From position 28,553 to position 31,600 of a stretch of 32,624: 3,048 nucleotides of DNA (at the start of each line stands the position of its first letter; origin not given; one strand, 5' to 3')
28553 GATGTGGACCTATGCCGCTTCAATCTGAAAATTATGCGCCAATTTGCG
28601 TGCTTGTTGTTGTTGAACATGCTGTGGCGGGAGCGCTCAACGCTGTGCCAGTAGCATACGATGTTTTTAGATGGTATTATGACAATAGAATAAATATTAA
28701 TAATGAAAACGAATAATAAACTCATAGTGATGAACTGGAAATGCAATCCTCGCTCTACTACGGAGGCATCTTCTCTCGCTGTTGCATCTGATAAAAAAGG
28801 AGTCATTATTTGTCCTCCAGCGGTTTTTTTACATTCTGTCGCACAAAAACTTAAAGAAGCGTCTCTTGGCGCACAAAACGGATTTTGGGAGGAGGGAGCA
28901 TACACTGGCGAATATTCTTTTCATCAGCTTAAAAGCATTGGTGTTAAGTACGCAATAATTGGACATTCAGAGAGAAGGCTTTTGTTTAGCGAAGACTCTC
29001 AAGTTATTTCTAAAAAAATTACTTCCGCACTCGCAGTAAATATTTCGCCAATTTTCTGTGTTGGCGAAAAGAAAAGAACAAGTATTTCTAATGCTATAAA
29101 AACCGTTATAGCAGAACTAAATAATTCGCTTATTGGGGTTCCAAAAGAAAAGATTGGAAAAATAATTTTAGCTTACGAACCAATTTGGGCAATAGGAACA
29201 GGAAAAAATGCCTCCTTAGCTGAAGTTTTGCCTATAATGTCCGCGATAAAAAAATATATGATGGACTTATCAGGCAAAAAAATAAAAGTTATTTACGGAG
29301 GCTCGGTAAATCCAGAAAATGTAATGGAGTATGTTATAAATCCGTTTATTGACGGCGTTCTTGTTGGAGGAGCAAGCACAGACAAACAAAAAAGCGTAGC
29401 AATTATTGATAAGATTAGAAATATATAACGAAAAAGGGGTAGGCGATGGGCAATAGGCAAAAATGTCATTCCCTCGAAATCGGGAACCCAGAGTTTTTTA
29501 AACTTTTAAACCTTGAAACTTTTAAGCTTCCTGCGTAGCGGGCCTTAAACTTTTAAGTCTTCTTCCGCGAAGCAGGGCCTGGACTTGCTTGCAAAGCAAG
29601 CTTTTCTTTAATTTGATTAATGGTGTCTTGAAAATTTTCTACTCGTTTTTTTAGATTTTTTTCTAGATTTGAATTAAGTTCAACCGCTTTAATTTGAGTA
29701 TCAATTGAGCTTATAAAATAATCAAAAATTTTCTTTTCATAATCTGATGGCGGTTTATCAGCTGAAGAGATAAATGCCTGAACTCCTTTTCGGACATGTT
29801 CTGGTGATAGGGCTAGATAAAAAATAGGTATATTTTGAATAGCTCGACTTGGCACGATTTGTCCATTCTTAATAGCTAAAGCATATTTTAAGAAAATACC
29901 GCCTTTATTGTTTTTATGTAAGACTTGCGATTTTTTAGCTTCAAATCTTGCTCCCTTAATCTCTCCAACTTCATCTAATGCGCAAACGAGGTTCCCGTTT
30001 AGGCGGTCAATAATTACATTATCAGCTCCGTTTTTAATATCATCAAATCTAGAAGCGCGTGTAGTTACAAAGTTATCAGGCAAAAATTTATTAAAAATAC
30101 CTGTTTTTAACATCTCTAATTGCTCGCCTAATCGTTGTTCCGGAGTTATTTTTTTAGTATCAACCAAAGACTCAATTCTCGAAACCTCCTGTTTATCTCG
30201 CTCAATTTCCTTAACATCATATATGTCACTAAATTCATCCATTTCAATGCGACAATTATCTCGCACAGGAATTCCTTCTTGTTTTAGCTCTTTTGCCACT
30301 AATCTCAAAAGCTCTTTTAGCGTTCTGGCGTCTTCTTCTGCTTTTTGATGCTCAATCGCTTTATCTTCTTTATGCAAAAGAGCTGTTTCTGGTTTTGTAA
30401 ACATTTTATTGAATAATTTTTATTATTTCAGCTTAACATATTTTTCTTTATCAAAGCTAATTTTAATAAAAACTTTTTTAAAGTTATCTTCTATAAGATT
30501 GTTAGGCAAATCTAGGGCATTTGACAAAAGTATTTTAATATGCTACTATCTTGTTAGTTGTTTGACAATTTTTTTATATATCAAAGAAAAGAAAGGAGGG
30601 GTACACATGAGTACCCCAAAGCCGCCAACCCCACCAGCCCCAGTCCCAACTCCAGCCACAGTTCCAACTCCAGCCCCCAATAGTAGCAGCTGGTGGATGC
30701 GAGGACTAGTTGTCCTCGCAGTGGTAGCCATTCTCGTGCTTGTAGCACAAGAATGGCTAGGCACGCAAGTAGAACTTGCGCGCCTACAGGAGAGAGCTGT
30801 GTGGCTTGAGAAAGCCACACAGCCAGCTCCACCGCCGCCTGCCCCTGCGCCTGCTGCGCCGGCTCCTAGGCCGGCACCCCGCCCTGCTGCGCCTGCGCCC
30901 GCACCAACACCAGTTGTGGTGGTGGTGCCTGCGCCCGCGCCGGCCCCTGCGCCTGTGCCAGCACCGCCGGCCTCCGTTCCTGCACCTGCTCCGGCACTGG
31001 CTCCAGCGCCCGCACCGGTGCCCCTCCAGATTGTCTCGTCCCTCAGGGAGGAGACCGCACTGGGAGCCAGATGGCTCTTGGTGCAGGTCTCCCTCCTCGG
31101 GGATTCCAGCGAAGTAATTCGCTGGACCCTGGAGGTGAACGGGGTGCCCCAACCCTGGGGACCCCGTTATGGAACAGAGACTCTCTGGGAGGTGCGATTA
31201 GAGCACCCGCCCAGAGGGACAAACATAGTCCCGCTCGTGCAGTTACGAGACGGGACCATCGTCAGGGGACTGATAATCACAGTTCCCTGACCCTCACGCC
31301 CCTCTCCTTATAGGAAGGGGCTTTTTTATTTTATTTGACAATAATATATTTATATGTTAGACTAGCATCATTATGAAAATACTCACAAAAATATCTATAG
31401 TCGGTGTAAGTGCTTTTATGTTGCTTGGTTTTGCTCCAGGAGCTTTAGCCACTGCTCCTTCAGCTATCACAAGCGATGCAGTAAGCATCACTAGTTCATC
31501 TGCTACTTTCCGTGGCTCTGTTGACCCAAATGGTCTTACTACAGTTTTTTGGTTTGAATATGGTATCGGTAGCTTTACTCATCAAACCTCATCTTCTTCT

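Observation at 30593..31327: Sharply bounded single-gene high-GC island encoding a Pro/Ala-rich membrane protein, with the only perfect SD in the window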

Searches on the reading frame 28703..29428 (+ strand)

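Call 11: search_protein_families(library=pfam, proteins=[window:28703-29428:+], max_evalue=1)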
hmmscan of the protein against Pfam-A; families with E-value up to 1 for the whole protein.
window:28703-29428:+ (241 aa): 1 family
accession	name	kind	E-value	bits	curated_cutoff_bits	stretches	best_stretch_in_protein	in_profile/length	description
PF00121.24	TIM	-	2.1e-66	224.4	20.1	1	6-236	1-243/245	Triosephosphate isomerase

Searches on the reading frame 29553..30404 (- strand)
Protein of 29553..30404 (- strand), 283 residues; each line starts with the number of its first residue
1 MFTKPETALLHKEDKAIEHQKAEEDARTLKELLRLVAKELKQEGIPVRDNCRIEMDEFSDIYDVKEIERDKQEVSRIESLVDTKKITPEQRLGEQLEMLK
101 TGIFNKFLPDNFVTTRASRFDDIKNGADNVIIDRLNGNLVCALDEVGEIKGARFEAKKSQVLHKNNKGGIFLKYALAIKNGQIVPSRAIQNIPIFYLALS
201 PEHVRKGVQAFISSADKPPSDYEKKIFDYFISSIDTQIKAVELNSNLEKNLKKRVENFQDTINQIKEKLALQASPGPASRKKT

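Call 11: search_protein_families(library=pfam, proteins=[window:29553-30404:-], max_evalue=1)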
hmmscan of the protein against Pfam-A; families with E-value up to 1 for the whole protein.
window:29553-30404:- (283 aa): 2 families
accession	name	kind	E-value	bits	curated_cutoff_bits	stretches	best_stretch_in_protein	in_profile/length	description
PF19963.4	VMAP-M1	-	0.019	16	25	1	190-274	11-103/113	vWA-MoxR associated protein middle region (VMAP-M) 1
PF17373.7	DUF5395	-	0.04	14.9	25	0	9-55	6-54/81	Family of unknown function (DUF5395)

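Call 23: find_related_loci(query=window:29556-30404:-, collection=genome_contigs, flank=6000)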
Query window:29556-30404:- (283 aa) in genome_contigs; peptide patterns used: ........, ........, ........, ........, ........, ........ (x = any residue, [..] = any of these).
161 stretches matched a pattern, but none encodes a relative of the query by tblastn (E <= 1e-3).

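Call 25: find_related_loci(query=window:29556-30404:-, collection=metagenome_contigs, flank=6000)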
Query window:29556-30404:- (283 aa) in metagenome_contigs; peptide patterns used: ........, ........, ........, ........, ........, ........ (x = any residue, [..] = any of these).
241 stretches matched a pattern; 10 encode a relative of the query (tblastn E <= 1e-3); 10 distinct loci.
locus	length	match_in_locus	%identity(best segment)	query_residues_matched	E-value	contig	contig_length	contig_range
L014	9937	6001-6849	97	1-283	0e+0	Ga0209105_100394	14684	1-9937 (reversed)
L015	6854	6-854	97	1-283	0e+0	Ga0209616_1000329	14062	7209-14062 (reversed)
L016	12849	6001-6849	97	1-283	0e+0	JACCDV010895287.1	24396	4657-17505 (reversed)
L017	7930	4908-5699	72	1-268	5e-133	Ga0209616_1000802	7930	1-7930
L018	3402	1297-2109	72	1-274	2e-136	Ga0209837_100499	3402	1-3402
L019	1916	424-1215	71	1-268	2e-139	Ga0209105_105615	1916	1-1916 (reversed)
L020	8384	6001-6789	63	1-267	3e-114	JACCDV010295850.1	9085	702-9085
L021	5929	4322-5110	65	1-267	9e-114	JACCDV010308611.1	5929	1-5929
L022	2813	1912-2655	37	17-266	6e-50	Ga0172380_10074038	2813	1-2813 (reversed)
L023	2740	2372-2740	37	13-130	1e-18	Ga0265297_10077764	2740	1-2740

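Call 60: search_protein_families(library=ncbifam, proteins=[window:29556-30404:-], max_evalue=1)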
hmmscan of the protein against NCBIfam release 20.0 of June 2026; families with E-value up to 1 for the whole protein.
window:29556-30404:- (283 aa): 2 families
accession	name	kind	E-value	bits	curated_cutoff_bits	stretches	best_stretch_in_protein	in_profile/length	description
NF008413.0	PRK11239.1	equivalog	0.086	12.7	321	1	217-270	154-207/215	hypothetical protein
NF012015.1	PRK15471.1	equivalog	0.18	10.8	267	1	212-264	134-184/325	LPS O-antigen chain length determinant protein WzzB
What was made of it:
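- On FtsN/SPOR proteins: No Pfam or NCBIfam hit (calls 11, 60).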

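Call 91: search_protein_families(library=phrogs, proteins=[window:29556-30404:-], max_evalue=0.01)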
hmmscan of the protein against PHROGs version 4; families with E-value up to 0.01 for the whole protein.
window:29556-30404:- (283 aa): 0 families
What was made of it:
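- Tried and rejected: Family libraries and solved structures: Pfam, NCBIfam and PHROGs gave no family (calls 11, 60, 91).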

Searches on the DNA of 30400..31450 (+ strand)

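Call 14: search_dna_similar(query=window:30400-31400:+, collection=phages, mode=distant)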
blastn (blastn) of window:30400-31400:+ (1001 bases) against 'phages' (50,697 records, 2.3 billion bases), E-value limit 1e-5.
Records with a match: 1; places in all: 1; records where one place covers at least 80% of the query: 0.
Best place of each record, by identity: 60-80% 1.
By first word of the organism name: Arthrobacter 1.
By host as written in the record: Arthrobacter atrocyaneus NRRL B-2883 1.
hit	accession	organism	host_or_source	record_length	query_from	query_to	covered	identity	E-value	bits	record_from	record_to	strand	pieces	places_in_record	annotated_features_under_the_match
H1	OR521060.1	Arthrobacter phage Wildwest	Arthrobacter atrocyaneus NRRL B-2883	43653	534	628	9%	73.5%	4e-6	59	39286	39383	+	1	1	54: endolysin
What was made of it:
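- Tried and rejected: I rejected it as low complexity (call 14).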

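Call 84: search_rna_families(source=window, start=30400, end=31450, threshold=evalue, max_evalue=1)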
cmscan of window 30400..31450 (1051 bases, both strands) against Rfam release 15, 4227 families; matches with E-value up to 1: 6.
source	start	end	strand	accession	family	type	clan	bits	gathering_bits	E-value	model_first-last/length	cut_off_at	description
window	31275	31327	-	RF02628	Hrs1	Gene; sRNA;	-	22.4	56.4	0.1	1-74/74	no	Hfq-regulated sRNA 1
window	31222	31328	+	RF02232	sX13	Gene; sRNA;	-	22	50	0.11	1-115/115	no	Xanthomonadaceae sRNA sX13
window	31035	31109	+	RF00974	mir-607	Gene; miRNA;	-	21.8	94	0.35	1-91/91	no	mir-607 microRNA precursor family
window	31037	31105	+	RF03256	mir-1286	Gene; miRNA;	-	20.6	70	0.21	1-76/76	no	mir-1286 microRNA precursor family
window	30780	30835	-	RF04296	mir-485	Gene; miRNA;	CL00149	20.4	70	0.19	1-73/73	no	mir-485 microRNA precursor family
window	31219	31377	-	RF00064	HgcG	Gene; snRNA; snoRNA; HACA-box;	-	12.6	77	0.61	1-276/276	no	HgcG RNA (Pab40)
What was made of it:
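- On Known RNA families (Rfam 15): The best match scores 22 bits against thresholds of 50-94 (call 84).
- No Rfam family matches (call 84).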
